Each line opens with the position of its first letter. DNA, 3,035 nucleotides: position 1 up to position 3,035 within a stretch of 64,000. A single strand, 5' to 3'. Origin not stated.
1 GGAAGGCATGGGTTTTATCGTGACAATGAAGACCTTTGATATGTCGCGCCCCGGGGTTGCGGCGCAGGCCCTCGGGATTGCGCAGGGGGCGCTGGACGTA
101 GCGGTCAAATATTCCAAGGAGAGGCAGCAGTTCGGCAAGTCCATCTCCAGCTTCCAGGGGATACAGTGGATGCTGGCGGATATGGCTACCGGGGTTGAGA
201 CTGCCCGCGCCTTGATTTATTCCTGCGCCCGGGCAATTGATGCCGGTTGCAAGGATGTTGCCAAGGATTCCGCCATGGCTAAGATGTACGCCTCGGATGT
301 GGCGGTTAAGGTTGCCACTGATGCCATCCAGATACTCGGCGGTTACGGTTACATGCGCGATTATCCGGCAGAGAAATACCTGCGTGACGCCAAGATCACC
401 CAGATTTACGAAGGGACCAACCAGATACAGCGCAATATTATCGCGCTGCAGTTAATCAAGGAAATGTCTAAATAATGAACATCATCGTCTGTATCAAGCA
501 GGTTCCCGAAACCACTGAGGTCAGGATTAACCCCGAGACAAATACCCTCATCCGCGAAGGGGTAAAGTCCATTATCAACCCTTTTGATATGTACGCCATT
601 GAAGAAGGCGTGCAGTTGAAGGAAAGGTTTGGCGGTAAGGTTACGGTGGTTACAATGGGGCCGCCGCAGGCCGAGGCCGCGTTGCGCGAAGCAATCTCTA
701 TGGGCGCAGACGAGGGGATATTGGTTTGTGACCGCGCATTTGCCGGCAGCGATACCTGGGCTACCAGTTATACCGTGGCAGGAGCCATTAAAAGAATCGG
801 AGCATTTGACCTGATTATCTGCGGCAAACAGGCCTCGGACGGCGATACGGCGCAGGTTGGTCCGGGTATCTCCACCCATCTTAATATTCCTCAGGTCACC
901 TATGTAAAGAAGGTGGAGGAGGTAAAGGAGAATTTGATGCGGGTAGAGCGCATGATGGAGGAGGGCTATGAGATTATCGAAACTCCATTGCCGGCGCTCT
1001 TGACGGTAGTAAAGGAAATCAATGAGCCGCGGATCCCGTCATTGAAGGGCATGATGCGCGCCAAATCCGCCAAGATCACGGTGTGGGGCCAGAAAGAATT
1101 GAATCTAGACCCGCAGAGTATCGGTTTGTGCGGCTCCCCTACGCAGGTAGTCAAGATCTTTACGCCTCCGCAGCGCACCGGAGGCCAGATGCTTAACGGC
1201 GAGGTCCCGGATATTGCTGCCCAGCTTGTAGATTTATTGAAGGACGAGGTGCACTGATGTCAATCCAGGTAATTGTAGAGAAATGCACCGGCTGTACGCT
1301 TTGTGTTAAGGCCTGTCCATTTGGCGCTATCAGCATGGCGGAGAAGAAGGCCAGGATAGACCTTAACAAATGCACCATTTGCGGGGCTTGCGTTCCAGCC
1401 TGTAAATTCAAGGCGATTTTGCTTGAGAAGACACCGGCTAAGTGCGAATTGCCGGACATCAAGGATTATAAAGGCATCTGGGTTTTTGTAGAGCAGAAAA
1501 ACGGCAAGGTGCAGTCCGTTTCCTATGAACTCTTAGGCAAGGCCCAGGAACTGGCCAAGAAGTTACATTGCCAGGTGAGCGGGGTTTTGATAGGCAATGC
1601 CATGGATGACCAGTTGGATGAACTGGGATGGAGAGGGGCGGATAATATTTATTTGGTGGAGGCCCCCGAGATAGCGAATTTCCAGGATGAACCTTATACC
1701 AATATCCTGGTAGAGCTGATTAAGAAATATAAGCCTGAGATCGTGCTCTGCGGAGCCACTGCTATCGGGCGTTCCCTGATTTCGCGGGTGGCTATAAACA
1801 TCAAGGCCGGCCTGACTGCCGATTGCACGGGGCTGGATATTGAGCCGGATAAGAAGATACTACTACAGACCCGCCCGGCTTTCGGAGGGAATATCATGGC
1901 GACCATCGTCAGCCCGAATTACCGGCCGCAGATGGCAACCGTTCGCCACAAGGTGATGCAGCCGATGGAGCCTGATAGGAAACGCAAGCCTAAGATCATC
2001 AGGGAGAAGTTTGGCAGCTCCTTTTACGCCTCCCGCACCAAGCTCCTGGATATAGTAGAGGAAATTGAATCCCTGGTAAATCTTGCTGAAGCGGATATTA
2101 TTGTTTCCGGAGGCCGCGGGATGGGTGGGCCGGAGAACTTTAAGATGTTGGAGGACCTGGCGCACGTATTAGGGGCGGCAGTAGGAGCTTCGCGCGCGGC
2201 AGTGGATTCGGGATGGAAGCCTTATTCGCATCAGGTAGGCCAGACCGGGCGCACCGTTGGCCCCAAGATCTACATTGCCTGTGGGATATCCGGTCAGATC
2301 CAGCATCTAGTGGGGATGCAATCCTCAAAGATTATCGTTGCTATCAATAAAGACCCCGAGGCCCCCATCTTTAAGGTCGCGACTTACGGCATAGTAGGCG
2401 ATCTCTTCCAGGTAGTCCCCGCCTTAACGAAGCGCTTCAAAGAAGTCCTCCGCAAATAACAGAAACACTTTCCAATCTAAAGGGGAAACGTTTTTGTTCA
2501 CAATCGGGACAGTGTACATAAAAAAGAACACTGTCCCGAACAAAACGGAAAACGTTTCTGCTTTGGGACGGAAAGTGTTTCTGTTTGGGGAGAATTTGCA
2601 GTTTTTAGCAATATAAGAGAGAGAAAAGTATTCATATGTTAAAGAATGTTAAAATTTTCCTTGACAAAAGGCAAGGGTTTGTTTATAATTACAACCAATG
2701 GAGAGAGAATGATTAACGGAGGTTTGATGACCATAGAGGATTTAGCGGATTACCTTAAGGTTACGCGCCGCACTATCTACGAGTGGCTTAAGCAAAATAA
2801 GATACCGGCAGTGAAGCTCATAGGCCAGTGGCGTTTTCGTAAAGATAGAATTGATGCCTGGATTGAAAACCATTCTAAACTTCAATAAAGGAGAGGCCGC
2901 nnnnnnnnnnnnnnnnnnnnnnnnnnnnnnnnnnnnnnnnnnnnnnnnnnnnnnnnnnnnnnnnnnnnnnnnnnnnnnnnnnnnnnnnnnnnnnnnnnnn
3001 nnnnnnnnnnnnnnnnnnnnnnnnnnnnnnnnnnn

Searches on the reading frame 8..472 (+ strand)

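Call 30: search_protein_families(library=pfam, proteins=[window:8-472:+], max_evalue=0.0001)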
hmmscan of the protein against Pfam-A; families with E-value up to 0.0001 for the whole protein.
window:8-472:+ (155 aa): 3 families
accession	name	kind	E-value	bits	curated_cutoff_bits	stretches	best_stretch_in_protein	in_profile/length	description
PF00441.29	Acyl-CoA_dh_1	-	6.4e-54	182.6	22.4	1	2-148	3-148/150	Acyl-CoA dehydrogenase, C-terminal domain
PF08028.16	Acyl-CoA_dh_2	-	3.1e-24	86.2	22.7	1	17-138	3-133/134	Acyl-CoA dehydrogenase, C-terminal domain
PF22924.1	ACOX_C_alpha1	-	4.8e-08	33.4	27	0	81-140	100-159/169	Acyl-CoA oxidase, C-alpha1 domain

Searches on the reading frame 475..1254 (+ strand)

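Call 30: search_protein_families(library=pfam, proteins=[window:475-1254:+], max_evalue=0.0001)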
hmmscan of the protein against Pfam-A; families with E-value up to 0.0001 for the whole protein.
window:475-1254:+ (260 aa): 1 family
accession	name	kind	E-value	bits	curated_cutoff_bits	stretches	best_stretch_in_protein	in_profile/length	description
PF01012.27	ETF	-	5.2e-49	166.9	26.7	1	23-206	2-178/181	Electron transfer flavoprotein domain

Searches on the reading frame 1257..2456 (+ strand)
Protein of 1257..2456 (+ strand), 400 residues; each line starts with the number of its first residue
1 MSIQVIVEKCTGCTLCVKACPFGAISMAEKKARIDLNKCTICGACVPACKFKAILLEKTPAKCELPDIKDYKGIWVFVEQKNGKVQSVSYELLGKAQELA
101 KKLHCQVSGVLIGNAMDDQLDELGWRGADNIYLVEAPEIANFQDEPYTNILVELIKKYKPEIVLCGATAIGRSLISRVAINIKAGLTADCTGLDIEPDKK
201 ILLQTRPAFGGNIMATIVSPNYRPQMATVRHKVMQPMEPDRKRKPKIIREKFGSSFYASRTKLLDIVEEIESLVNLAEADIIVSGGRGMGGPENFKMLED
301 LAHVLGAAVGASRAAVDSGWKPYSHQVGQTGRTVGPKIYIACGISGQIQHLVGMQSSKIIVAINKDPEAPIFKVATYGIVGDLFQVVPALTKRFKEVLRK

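Call 30: search_protein_families(library=pfam, proteins=[window:1257-2456:+], max_evalue=0.0001)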
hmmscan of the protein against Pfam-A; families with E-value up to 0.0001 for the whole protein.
window:1257-2456:+ (400 aa): 11 families
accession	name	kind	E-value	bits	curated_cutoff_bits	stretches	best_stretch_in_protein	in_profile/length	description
PF01012.27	ETF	-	4.8e-48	163.8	26.7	1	74-249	1-175/181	Electron transfer flavoprotein domain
PF00766.25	ETF_alpha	-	1e-37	128.4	27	1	275-355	1-81/81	Electron transfer flavoprotein FAD-binding domain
PF00037.32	Fer4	-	9.2e-14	51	21.1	2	4-26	2-24/24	4Fe-4S binding domain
PF12837.12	Fer4_6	-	6.4e-10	38.9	25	1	4-25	3-24/24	4Fe-4S binding domain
PF12838.12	Fer4_7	-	1.6e-09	38.5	27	1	9-53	1-52/52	4Fe-4S dicluster domain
PF13237.11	Fer4_10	-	7.3e-09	35.9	25.5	1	6-49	5-52/53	4Fe-4S dicluster domain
PF12797.12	Fer4_2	-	9.1e-09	35.2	24.5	1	6-22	6-22/22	4Fe-4S binding domain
PF13187.11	Fer4_9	-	3.8e-08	33.7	27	1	9-53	1-51/52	4Fe-4S dicluster domain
PF14697.11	Fer4_21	-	3.3e-07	30.8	35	1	3-27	34-59/59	4Fe-4S dicluster domain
PF13484.11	Fer4_16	-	4.1e-06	27.9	30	0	9-39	1-29/66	4Fe-4S double cluster binding domain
PF12800.12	Fer4_4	-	7.8e-06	26.2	24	0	8-23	2-17/17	4Fe-4S binding domain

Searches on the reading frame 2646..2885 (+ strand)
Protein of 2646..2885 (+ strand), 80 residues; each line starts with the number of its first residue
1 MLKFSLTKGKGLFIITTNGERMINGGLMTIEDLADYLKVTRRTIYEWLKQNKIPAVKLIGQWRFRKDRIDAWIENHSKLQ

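Call 30: search_protein_families(library=pfam, proteins=[window:2646-2885:+], max_evalue=0.0001)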
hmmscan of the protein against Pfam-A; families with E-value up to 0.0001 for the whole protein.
window:2646-2885:+ (80 aa): 1 family
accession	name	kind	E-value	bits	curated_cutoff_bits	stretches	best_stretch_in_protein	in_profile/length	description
PF12728.13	HTH_17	-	4.6e-19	68.9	27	1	27-76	1-50/51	Helix-turn-helix domain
